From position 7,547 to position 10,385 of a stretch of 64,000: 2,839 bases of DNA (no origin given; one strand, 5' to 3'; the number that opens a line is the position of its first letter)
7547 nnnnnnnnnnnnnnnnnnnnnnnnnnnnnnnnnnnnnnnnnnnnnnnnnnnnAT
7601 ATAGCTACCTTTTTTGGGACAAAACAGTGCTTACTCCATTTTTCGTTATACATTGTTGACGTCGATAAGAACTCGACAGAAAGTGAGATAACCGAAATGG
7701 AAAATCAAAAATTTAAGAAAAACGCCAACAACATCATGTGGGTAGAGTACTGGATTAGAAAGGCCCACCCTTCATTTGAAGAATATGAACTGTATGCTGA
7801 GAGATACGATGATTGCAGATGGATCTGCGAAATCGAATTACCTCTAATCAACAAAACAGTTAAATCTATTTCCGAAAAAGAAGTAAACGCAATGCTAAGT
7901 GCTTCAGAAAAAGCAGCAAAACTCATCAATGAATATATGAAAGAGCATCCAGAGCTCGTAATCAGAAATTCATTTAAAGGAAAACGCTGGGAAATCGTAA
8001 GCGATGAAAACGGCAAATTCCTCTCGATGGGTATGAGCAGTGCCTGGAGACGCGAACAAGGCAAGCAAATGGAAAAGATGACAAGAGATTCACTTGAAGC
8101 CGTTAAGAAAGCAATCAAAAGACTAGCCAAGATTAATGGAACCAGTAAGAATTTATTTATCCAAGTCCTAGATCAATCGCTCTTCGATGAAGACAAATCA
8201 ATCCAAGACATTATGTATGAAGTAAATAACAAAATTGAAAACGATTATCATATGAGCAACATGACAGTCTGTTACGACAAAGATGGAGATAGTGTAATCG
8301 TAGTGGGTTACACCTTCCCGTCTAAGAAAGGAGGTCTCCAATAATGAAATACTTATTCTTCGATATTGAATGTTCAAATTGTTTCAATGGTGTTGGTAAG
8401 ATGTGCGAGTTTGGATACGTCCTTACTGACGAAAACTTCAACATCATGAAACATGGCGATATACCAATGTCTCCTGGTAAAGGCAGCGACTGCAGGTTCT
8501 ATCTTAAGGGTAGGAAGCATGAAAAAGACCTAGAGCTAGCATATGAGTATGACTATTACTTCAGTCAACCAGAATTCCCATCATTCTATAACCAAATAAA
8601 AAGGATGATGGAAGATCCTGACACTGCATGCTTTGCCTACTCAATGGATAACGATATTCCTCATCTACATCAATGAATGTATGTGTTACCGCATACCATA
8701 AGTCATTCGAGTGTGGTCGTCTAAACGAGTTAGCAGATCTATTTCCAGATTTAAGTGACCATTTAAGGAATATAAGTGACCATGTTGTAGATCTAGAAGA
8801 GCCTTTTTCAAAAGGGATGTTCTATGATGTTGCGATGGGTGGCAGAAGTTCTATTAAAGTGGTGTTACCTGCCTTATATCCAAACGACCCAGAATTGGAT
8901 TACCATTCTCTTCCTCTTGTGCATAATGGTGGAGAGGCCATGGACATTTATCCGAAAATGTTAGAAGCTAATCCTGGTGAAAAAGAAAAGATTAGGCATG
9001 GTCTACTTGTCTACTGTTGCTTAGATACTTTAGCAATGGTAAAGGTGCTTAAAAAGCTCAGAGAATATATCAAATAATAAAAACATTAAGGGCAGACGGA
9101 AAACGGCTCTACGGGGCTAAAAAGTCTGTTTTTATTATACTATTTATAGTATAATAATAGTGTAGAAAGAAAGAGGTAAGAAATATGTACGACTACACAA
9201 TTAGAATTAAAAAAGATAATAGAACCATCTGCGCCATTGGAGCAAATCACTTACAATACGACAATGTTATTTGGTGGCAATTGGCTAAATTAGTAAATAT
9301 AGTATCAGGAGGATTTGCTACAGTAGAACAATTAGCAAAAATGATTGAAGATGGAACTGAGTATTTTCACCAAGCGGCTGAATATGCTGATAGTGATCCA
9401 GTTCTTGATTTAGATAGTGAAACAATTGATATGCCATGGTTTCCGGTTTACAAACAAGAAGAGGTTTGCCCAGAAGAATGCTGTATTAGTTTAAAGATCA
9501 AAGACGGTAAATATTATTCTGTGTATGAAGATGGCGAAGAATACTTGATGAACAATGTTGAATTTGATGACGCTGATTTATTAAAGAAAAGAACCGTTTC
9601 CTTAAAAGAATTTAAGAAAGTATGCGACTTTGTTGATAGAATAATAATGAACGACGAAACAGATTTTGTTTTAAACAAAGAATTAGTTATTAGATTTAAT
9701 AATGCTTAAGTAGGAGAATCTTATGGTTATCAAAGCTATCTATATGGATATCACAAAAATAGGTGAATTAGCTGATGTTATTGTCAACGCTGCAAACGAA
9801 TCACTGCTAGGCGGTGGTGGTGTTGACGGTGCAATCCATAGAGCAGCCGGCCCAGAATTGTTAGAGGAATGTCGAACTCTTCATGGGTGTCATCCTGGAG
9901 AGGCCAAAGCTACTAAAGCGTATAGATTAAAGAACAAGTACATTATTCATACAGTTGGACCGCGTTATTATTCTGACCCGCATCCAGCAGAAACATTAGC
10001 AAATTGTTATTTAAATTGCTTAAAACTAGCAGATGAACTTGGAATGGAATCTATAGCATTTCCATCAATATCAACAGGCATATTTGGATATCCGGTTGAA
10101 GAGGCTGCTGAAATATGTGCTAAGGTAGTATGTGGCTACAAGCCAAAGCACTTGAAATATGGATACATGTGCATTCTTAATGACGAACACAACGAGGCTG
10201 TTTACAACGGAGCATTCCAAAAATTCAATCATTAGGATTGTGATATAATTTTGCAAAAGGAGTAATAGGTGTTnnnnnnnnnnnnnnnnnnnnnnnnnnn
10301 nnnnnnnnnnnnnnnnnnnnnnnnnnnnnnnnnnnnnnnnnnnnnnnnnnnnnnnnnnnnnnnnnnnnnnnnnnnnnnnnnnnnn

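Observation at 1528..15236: Two different two-gene modules share a duplicated promoter and a paralogous coiled-coil/4-TM membrane domain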

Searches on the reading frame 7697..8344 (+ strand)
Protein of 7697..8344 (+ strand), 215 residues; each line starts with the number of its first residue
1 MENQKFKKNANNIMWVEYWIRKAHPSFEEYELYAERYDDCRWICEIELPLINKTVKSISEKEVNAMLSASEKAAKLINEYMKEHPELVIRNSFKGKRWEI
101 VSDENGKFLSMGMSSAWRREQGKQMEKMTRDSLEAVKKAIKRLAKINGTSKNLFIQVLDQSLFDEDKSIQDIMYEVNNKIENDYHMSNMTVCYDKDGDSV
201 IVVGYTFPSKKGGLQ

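Call 6: search_protein_families(library=pfam, proteins=[window:7697-8344:+], max_evalue=0.1)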
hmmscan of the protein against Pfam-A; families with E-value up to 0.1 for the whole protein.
window:7697-8344:+ (215 aa): 1 family
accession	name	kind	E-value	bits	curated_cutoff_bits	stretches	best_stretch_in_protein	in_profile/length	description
PF04136.21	COG3_N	-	0.085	13.2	27.9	0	22-41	111-130/147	Conserved oligomeric Golgi complex subunit 3, N-terminal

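Call 101: search_protein_families(library=padloc, proteins=[window:7697-8344:+], max_evalue=0.01)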
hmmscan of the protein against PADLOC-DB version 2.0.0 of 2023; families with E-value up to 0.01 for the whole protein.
window:7697-8344:+ (215 aa): 0 families

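Call 109: search_protein_families(library=phrogs, proteins=[window:7697-8344:+], max_evalue=0.01)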
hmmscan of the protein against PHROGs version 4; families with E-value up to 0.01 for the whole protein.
window:7697-8344:+ (215 aa): 0 families

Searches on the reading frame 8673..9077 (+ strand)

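Call 63: search_protein_families(library=pfam, proteins=[window:8673-9077:+], max_evalue=0.01)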
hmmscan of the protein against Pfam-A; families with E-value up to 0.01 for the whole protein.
window:8673-9077:+ (134 aa): 1 family
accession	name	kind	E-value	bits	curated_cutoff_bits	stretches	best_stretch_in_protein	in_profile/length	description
PF11074.14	DUF2779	-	1.7e-14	54.6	23.3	1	3-60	69-126/126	Domain of unknown function(DUF2779)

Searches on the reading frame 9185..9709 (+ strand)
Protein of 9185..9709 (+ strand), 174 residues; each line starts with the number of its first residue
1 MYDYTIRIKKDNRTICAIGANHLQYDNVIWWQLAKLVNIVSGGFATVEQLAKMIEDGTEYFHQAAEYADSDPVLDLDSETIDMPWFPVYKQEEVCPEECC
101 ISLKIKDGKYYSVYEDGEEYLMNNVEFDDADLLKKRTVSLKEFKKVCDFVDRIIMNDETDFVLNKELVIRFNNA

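Call 6: search_protein_families(library=pfam, proteins=[window:9185-9709:+], max_evalue=0.1)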
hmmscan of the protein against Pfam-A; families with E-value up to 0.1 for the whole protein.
window:9185-9709:+ (174 aa): 1 family
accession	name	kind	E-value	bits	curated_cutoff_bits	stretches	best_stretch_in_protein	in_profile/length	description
PF08976.17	EF-hand_11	-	0.023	16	21.7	1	124-163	23-62/105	EF-hand domain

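Call 101: search_protein_families(library=padloc, proteins=[window:9185-9709:+], max_evalue=0.01)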
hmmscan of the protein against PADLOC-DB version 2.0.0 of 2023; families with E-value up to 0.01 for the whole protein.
window:9185-9709:+ (174 aa): 0 families

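Call 109: search_protein_families(library=phrogs, proteins=[window:9185-9709:+], max_evalue=0.01)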
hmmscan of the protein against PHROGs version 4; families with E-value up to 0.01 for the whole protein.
window:9185-9709:+ (174 aa): 0 families

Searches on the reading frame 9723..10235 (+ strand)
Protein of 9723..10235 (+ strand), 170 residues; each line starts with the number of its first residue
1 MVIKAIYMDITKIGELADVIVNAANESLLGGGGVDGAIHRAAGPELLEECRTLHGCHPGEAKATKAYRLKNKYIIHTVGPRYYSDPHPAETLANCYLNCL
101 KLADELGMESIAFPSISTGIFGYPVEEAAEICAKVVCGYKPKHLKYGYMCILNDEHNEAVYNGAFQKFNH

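Call 63: search_protein_families(library=pfam, proteins=[window:9723-10235:+], max_evalue=0.01)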
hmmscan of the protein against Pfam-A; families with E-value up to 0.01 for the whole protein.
window:9723-10235:+ (170 aa): 1 family
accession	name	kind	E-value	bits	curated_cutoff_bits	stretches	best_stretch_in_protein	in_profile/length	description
PF01661.27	Macro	-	8.1e-47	158.5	22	1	21-132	1-118/118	Macro domain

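Call 101: search_protein_families(library=padloc, proteins=[window:9723-10235:+], max_evalue=0.01)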
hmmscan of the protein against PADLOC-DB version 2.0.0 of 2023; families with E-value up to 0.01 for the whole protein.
window:9723-10235:+ (170 aa): 0 families
